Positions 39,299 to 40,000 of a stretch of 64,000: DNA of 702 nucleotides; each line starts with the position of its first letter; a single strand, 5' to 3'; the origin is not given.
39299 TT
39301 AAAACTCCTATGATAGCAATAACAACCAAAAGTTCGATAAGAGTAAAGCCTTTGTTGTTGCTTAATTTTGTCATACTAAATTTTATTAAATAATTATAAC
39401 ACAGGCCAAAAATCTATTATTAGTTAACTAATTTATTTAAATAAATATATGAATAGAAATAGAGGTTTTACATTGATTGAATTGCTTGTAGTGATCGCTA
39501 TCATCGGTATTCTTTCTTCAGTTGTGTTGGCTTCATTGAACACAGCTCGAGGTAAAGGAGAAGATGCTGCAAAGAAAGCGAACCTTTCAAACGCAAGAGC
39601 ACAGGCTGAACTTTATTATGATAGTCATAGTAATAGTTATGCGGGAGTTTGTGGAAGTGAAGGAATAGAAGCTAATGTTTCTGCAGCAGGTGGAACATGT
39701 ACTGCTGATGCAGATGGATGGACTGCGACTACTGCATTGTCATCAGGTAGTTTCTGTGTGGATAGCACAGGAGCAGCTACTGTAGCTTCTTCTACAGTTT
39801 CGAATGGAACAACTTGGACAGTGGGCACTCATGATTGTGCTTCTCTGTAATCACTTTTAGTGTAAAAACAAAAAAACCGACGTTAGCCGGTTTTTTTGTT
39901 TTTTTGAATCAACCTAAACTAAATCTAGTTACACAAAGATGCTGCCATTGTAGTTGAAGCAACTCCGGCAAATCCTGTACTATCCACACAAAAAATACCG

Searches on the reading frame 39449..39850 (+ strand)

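Call 110: search_protein_families(library=pfam, proteins=[window:39449-39850:+], max_evalue=0.001)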
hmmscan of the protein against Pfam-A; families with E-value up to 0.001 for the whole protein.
window:39449-39850:+ (133 aa): 1 family
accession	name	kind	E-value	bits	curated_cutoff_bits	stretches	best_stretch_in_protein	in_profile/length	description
PF07963.17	N_methyl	-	9.5e-11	41.2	21.2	1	1-27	1-27/27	Prokaryotic N-terminal methylation motif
